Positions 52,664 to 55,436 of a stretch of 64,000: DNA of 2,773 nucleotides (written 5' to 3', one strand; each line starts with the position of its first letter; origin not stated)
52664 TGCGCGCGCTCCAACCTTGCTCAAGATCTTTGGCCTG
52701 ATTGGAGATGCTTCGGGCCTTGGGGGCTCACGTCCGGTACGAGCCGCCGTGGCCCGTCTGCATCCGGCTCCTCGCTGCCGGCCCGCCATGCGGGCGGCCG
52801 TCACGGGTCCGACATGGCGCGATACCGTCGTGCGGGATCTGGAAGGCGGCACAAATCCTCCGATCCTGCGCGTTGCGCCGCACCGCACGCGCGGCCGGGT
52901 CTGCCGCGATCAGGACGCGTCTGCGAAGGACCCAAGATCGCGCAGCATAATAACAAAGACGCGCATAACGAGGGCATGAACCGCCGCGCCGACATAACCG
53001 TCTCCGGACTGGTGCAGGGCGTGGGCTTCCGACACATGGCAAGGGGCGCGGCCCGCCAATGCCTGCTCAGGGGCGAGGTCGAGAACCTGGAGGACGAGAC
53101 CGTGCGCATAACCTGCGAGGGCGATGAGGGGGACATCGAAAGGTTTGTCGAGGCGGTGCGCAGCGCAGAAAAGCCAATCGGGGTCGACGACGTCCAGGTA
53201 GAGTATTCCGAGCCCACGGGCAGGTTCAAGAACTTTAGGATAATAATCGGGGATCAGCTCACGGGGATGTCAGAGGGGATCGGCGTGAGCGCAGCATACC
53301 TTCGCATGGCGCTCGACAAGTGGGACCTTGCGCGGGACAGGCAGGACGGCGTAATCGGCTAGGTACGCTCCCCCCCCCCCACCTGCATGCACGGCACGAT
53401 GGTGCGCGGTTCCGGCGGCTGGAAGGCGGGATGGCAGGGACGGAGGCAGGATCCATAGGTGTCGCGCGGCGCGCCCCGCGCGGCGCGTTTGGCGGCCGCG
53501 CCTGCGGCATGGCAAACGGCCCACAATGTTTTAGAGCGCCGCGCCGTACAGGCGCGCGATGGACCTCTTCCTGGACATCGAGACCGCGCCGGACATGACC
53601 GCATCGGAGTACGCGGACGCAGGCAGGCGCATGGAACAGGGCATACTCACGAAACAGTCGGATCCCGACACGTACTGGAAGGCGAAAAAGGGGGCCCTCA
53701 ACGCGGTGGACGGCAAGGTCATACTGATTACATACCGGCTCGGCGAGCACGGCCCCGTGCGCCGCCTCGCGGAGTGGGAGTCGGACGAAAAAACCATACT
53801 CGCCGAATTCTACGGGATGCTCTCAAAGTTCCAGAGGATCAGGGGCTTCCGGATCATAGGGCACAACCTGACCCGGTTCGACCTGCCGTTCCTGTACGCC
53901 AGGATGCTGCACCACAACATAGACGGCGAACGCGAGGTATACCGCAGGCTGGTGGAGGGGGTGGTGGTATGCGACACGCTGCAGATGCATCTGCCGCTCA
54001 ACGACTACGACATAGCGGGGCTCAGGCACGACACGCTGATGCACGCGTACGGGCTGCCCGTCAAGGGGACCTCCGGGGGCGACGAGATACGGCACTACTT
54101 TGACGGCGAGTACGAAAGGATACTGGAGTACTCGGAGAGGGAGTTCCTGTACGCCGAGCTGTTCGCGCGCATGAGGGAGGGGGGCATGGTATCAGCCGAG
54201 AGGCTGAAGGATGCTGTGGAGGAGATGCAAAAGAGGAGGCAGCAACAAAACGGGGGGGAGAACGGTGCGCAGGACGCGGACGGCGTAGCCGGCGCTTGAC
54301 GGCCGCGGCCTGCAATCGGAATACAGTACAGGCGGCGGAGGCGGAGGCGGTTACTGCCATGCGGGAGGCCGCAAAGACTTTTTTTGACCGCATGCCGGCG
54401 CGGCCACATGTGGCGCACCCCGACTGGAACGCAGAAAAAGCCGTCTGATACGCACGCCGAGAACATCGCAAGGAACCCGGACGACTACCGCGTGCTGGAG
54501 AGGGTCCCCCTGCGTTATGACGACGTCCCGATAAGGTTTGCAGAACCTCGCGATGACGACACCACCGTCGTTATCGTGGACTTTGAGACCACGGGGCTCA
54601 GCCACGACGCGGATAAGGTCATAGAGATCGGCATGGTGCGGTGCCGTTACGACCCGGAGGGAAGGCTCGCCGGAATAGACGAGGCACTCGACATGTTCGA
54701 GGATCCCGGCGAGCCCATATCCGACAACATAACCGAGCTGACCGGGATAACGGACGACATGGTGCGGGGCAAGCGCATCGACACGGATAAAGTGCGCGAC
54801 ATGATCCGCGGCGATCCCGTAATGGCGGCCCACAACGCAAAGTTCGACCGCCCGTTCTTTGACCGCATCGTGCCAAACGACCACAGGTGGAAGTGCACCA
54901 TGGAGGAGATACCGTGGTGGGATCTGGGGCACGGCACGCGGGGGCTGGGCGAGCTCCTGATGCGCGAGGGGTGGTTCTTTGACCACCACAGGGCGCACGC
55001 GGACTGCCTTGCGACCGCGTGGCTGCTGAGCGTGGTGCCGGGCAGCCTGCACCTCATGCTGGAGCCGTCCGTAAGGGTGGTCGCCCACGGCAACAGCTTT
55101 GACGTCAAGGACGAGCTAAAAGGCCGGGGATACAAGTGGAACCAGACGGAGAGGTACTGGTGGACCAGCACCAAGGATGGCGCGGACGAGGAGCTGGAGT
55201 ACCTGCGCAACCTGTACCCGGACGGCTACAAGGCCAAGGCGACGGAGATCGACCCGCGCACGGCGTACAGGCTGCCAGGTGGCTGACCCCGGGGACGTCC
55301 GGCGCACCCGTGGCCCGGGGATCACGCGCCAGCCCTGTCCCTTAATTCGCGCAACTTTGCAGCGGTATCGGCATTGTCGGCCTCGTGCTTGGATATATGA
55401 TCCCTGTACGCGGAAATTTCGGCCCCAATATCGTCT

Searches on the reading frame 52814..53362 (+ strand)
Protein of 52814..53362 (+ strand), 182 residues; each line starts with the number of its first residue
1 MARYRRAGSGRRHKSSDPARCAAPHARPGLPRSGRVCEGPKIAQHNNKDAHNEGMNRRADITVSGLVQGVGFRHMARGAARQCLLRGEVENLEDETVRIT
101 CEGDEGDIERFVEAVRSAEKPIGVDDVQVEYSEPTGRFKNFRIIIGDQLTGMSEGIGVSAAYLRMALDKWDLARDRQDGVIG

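Call 49: search_protein_families(library=pfam, proteins=[window:52814-53362:+], max_evalue=0.0001)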
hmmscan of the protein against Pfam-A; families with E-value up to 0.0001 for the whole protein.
window:52814-53362:+ (182 aa): 1 family
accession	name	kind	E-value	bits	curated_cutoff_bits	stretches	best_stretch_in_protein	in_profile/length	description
PF00708.24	Acylphosphatase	-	5.7e-21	75.1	22.5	1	60-143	2-85/85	Acylphosphatase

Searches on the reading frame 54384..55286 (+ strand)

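Call 49: search_protein_families(library=pfam, proteins=[window:54384-55286:+], max_evalue=0.0001)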
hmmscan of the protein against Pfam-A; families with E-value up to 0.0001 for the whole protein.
window:54384-55286:+ (300 aa): 1 family
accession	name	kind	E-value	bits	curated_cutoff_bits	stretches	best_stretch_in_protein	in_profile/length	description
PF00929.31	RNase_T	-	1e-15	59.1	24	1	63-161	1-101/164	Exonuclease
